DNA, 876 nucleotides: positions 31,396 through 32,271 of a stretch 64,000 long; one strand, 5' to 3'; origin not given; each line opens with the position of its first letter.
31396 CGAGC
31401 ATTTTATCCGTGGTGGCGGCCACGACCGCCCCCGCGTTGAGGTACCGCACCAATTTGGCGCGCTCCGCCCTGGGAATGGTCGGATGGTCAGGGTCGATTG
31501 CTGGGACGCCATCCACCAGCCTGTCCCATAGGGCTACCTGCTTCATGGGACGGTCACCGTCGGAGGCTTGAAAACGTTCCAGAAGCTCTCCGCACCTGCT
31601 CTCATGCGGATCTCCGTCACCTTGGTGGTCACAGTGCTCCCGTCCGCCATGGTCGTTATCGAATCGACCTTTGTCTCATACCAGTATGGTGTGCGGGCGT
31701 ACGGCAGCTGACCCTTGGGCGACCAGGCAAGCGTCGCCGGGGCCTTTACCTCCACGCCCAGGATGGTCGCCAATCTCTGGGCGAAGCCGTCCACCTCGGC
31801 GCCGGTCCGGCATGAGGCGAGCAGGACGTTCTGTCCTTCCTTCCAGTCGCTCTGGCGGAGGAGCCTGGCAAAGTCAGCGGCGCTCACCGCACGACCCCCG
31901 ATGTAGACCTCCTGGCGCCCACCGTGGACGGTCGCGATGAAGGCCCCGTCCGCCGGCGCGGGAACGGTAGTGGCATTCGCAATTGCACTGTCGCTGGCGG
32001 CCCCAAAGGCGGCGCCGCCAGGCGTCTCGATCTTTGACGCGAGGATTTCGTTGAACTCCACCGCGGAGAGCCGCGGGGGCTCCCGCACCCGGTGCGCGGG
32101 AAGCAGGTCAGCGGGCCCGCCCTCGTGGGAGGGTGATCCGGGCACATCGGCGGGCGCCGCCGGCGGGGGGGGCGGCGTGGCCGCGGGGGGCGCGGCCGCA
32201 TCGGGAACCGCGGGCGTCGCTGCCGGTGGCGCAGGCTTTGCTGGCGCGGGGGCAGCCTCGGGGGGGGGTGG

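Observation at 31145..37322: Translationally coupled three-gene module resembling a membrane-tethered polymorphic toxin with an immunity gene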

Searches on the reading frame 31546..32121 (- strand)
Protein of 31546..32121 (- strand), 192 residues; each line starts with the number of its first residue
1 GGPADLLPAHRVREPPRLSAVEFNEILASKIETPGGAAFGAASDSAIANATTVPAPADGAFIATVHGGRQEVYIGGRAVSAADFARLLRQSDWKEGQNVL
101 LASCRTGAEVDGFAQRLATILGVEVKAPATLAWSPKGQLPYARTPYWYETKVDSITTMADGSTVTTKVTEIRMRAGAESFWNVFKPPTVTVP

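Call 20: find_homologous_proteins(query=window:31546-32121:-, max_evalue=0.1)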
Query seq(192 aa) (192 aa): 1 proteins with E <= 0.1 among 410 candidates.
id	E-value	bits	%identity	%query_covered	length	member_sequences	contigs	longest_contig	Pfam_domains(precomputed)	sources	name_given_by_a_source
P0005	1.3e-95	336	99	82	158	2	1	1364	-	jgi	-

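Call 29: search_protein_representatives(protein=window:31546-32121:-)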
Query: 192 residues. Proteins with E-value up to 0.001 (for the whole library): 527; up to 1e-10: 84; up to 1e-30: 8. The best 150 are listed.
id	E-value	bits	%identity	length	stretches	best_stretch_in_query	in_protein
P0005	4.0e-96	336.3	99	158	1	12-169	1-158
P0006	1.1e-74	266.5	41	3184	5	27-129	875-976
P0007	3.8e-62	225.6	36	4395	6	22-138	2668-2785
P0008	1.1e-48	181.6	35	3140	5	53-142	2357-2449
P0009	6.5e-36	140.1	41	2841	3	50-146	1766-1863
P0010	9.7e-36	139.5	35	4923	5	32-139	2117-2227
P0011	1.2e-35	139.1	37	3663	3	22-142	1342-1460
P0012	3.3e-32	128.0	35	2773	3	15-143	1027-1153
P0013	2.4e-30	121.9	34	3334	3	21-142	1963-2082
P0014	1.5e-27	112.8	35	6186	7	51-134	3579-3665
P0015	6.3e-27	110.8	34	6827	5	43-148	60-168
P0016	1.2e-24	103.3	41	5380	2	47-146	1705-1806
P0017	7.5e-24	100.7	41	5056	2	50-144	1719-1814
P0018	6.0e-23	97.8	35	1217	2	25-137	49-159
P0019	1.0e-22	97.0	40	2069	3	15-136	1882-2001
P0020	5.9e-22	94.6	36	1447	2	22-134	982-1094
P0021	2.2e-21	92.7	41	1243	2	11-134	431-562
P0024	8.0e-19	84.3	38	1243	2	53-135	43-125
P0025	9.4e-19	84.1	42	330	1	28-165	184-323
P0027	4.2e-18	82.0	43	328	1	16-137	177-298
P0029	2.7e-17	79.4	33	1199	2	52-135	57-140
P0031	2.5e-16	76.2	38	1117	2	14-137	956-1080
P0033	1.9e-15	73.3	42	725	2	23-130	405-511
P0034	2.3e-15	73.0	36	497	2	25-145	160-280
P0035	3.1e-15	72.7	42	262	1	35-136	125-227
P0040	1.4e-14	70.5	45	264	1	39-136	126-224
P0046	8.9e-14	67.9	40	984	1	13-132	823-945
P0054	8.7e-13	64.7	39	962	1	11-135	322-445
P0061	3.0e-12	62.9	33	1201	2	10-136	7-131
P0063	3.6e-12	62.6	36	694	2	25-135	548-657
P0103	2.8e-10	56.5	35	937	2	35-139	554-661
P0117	1.3e-09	54.3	44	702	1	50-137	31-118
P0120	1.5e-09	54.1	41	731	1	43-144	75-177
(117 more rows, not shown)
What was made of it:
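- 31546..32121 (-): B residues 719-910: C-terminal caspase-like (clan CD, DUF4347-related) cysteine peptidase domain. It is the predicted toxin. The catalytic pair is His784 (31924-31926) and Cys822 (31810-31812). 527 relatives (call 29).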

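Call 30: search_protein_families(library=pfam, proteins=[P0018, P0021, P0025, P0027, P0035, P0040, P0034, P0046, P0054, P0033], max_evalue=0.01)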
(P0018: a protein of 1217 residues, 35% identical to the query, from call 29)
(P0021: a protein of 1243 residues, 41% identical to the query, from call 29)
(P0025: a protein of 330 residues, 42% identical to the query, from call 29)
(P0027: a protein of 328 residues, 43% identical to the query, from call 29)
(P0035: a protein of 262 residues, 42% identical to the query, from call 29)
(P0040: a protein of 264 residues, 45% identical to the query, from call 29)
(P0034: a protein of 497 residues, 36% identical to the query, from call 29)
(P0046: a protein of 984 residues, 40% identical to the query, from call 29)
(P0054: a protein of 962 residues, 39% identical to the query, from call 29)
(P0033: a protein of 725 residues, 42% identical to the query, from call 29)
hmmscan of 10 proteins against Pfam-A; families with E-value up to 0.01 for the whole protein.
P0018 (1217 aa): 4 families
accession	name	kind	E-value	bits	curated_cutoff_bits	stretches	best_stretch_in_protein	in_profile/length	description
PF04607.23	RelA_SpoT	-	8.1e-08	33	27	1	469-555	19-105/113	Region found in RelA / SpoT proteins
PF24721.1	HAB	-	0.003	18.3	27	0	518-547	12-45/81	Half a barrel family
PF14252.11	DUF4347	-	0.0044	17.2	24.6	0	706-771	53-127/164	Domain of unknown function (DUF4347)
PF14257.11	DUF4349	-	0.0073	16.1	27.7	0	487-551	14-75/213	Domain of unknown function (DUF4349)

P0021 (1243 aa): 0 families

P0025 (330 aa): 0 families

P0027 (328 aa): 0 families

P0035 (262 aa): 1 family
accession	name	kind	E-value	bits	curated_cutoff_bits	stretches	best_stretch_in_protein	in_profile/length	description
PF14252.11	DUF4347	-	1.7e-05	25.1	24.6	1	154-222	53-127/164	Domain of unknown function (DUF4347)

P0040 (264 aa): 0 families

P0034 (497 aa): 0 families

P0046 (984 aa): 0 families

P0054 (962 aa): 0 families

P0033 (725 aa): 1 family
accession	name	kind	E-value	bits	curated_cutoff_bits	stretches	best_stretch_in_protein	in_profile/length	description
PF00454.33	PI3_PI4_kinase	-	3.2e-14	53.9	27.1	1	101-218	47-177/241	Phosphatidylinositol 3- and 4-kinase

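Call 37: search_protein_families(library=pfam, proteins=[P0006, P0008, P0009], max_evalue=0.01)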
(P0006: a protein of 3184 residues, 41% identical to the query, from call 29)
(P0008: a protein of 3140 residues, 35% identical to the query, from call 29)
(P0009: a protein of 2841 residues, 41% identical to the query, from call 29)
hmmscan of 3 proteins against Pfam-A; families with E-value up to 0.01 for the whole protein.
P0006 (3184 aa): 5 families
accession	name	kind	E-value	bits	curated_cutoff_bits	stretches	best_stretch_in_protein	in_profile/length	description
PF00454.33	PI3_PI4_kinase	-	6.8e-54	183.8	27.1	4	2042-2119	97-178/241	Phosphatidylinositol 3- and 4-kinase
PF06702.18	Fam20C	-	2.1e-16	60.7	26.8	1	2069-2119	85-137/218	Golgi casein kinase, C-terminal, Fam20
PF14252.11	DUF4347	-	2.8e-15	56.9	24.6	0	2811-2884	54-134/164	Domain of unknown function (DUF4347)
PF20613.4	HipA_2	-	6.2e-08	32.6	27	0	2530-2598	101-173/240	HipA-like kinase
PF03109.22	ABC1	-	6.5e-07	29.2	22.9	0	1643-1667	190-214/244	ABC1 atypical kinase-like domain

P0008 (3140 aa): 3 families
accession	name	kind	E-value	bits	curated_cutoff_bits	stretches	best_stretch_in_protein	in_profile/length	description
PF14252.11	DUF4347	-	3e-15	56.8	24.6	1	1072-1155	41-129/164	Domain of unknown function (DUF4347)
PF25547.1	WXG100_2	-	4.3e-06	27.2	27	1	6-137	3-141/150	WXG100 like domain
PF04886.17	PT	-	0.0044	17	26.2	0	625-654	5-34/36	PT disordered repeat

P0009 (2841 aa): 4 families
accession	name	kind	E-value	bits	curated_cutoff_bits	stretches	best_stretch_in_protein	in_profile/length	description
PF14252.11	DUF4347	-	6.8e-13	49.1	24.6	1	2230-2338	49-160/164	Domain of unknown function (DUF4347)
PF25547.1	WXG100_2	-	1.4e-09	38.5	27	1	6-139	3-143/150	WXG100 like domain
PF04488.21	Gly_transf_sug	-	0.00036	21.6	23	1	1004-1049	41-79/93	Glycosyltransferase sugar-binding region containing DXD motif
PF12919.13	TcdA_TcdB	-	0.00044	20.1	23.6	1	970-1047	123-194/382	TcdA/TcdB catalytic glycosyltransferase domain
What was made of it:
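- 31546..32121 (-): Relatives hit Pfam DUF4347 (calls 30, 37).
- On Clan CD (caspase-like) cysteine peptidases / DUF4347 / Tox-Caspase: HMMER-linked relatives do: P0035 25.1, P0006 56.9, P0008 56.8 and P0009 49.1 bits, against a cut-off of 24.6 (calls 30, 37).
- On T7SS (WXG100/LXG) toxins: Relatives of the toxin domain do have WXG100_2 (call 37).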

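Call 40: search_protein_families(library=pfam, proteins=[P0020, P0024, P0029, P0031, P0061, P0063, P0103, P0117, P0120], max_evalue=0.01)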
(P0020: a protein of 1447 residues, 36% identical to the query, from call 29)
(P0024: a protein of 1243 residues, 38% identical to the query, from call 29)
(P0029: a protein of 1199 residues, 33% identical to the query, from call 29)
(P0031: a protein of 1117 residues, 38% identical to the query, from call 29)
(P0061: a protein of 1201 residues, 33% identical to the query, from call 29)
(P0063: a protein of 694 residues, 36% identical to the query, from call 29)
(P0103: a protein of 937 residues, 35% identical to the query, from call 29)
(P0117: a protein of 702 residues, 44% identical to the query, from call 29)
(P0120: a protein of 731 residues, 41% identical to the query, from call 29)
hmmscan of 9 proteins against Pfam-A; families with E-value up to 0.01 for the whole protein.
P0020 (1447 aa): 2 families
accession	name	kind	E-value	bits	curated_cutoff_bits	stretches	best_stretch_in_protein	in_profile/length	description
PF22596.2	Scabin-like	-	2.5e-16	60.2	27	1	180-287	1-117/130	Scabin-like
PF01375.23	Enterotoxin_a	-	0.0043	17.1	21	0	178-304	18-160/258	Heat-labile enterotoxin alpha chain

P0024 (1243 aa): 3 families
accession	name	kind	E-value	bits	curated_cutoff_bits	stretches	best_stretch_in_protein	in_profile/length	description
PF01636.29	APH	-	2.4e-11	44.3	23.2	1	918-1119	11-196/239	Phosphotransferase enzyme family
PF03496.20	ADPrib_exo_Tox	-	3.8e-06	26.8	23.4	1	296-433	17-179/196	ADP-ribosyltransferase exoenzyme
PF01129.24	ART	-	7e-05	22.7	22.3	1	302-445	68-216/222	NAD:arginine ADP-ribosyltransferase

P0029 (1199 aa): 3 families
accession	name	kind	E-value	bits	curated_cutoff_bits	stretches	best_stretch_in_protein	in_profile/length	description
PF04607.23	RelA_SpoT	-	9.9e-08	32.7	27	1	1077-1157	24-106/113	Region found in RelA / SpoT proteins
PF01129.24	ART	-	7.1e-07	29.2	22.3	1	287-459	39-216/222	NAD:arginine ADP-ribosyltransferase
PF03496.20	ADPrib_exo_Tox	-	0.00026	20.8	23.4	1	343-446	53-178/196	ADP-ribosyltransferase exoenzyme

P0031 (1117 aa): 3 families
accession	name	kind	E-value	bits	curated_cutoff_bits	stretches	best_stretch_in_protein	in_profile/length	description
PF03496.20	ADPrib_exo_Tox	-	6.9e-29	101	23.4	2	176-297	53-180/196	ADP-ribosyltransferase exoenzyme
PF01129.24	ART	-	7.3e-11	42.2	22.3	1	574-707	63-204/222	NAD:arginine ADP-ribosyltransferase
PF07676.18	PD40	-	0.0044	17.4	20.9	0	1094-1116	11-34/38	WD40-like Beta Propeller Repeat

P0061 (1201 aa): 0 families

P0063 (694 aa): 1 family
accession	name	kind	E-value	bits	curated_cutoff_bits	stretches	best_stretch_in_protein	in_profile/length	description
PF04607.23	RelA_SpoT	-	7.1e-05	23.5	27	1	355-479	2-109/113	Region found in RelA / SpoT proteins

P0103 (937 aa): 0 families

P0117 (702 aa): 5 families
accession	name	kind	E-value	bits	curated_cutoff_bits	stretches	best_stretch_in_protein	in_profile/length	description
PF20706.3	GT4-conflict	-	4e-106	355.7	26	1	289-693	1-384/385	Family 4 Glycosyltransferase in conflict systems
PF00534.26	Glycos_transf_1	-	1.7e-12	47.7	26.4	1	511-622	17-127/172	Glycosyl transferases group 1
PF13692.12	Glyco_trans_1_4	-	3.7e-12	47.1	27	1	510-626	3-115/142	Glycosyl transferases group 1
PF13579.12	Glyco_trans_4_4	-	2.4e-07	31.7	29.7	1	300-472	1-150/158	Glycosyl transferase 4-like domain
PF13439.12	Glyco_transf_4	-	3.9e-07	30.7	28.5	1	300-469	2-153/170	Glycosyltransferase Family 4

P0120 (731 aa): 1 family
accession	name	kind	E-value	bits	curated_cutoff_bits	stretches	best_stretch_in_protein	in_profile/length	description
PF22596.2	Scabin-like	-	6.7e-20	71.7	27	1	583-719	1-130/130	Scabin-like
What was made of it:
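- (6) The domain co-occurs with WXG100_2, TcdA/TcdB GT, Scabin-like, ART, RelA_SpoT, APH and GT4-conflict domains (calls 30, 37, 40).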

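Call 54: search_dna_similar(query=window:31546-32121:-, collection=plasmids, mode=protein, max_evalue=0.001, max_rows=25)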
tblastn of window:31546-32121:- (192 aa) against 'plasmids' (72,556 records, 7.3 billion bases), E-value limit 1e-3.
Records with a match: 1; places in all: 1; records where one place covers at least 80% of the query: 0.
Best place of each record, by identity: <60% 1.
By first word of the organism name: Rhodococcus 1.
By predicted mobility (MOB-suite, as given by PLSDB): non-mobilizable 1.
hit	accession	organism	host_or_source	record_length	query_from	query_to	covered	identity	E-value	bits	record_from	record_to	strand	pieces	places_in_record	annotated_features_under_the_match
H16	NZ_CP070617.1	Rhodococcus pseudokoreensis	cell culture,rhizosphere of apple ...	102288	52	139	46%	42.7%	2e-11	69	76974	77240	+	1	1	hypothetical protein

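Call 55: get_annotated_region(hit=H16, flank=5000)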
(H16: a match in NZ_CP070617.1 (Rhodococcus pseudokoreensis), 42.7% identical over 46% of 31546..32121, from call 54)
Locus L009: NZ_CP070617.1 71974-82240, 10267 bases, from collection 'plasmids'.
description: Rhodococcus pseudokoreensis strain R79 plasmid unnamed2, complete sequence
organism: Rhodococcus pseudokoreensis (NCBI taxid 2811421)
taxonomy: Bacteria; Actinomycetota; Actinomycetes; Mycobacteriales; Nocardiaceae; Rhodococcus; Rhodococcus pseudokoreensis
host: -; source: cell culture,rhizosphere of apple plantlets grown in replant diseased soil; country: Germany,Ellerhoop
typing (MOB-suite, as given by PLSDB): non-mobilizable
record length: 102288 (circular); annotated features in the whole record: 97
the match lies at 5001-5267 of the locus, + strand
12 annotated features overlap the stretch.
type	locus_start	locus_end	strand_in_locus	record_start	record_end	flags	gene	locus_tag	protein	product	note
CDS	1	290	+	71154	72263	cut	-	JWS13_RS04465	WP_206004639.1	tetratricopeptide repeat protein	-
CDS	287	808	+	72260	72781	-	grpE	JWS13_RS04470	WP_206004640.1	nucleotide exchange factor GrpE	GO:0006457 - protein folding [Evidence IEA]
CDS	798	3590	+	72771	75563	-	-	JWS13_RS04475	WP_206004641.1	FtsK/SpoIIIE domain-containing protein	-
CDS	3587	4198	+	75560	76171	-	-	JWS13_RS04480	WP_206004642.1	hypothetical protein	-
CDS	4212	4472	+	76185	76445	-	-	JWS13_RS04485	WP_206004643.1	hypothetical protein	-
CDS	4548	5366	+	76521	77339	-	-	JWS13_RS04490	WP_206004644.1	hypothetical protein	-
CDS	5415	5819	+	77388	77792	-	-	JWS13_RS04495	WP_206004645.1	hypothetical protein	-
CDS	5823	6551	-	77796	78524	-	-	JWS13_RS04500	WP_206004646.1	hypothetical protein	-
CDS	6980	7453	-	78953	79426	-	-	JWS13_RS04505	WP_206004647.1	hypothetical protein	-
CDS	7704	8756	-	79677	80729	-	-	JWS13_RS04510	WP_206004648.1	hypothetical protein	-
CDS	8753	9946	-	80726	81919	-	-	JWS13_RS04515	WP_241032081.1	ATP-binding protein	-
CDS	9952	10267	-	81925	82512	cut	-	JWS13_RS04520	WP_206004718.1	LuxR C-terminal-related transcriptional regulator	GO:0006355 - regulation of DNA-templated transcription [Evidence IEA]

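Call 66: predict_structure(alignment_id=A3)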
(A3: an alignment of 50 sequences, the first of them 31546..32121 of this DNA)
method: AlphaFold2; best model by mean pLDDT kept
length: 192 residues; sequences in the alignment: 50
mean_pLDDT: 87.6   pTM: 0.78
mean pLDDT of the five models: 87.6, 86.8, 84.6, 84.5, 84.4
residues with pLDDT >= 90: 116; 70-90: 50; 50-70: 23; < 50: 3
segments of 3 or more residues with pLDDT < 50: none
pLDDT, mean of each block of 10 residues (from residue 1): 52 91 97 95 88 88 96 97 98 97 95 97 96 84 68 86 84 63 93 73
secondary structure, 60 per line:
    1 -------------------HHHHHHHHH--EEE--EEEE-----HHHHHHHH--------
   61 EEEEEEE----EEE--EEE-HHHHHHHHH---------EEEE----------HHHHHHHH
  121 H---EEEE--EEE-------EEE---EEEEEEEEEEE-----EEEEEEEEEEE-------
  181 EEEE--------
elements in order: H20-28 E31-33 E36-39 H45-52 E61-67 E72-74 E77-79 H81-89 E99-102 H113-121 E125-128 E131-133 E141-143 E147-157 E163-173 E181-184
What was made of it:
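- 31546..32121 (-): AF2 pLDDT 87.6 (call 66).
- On Clan CD (caspase-like) cysteine peptidases / DUF4347 / Tox-Caspase: The AF2 model has pLDDT 87.6 (call 66).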
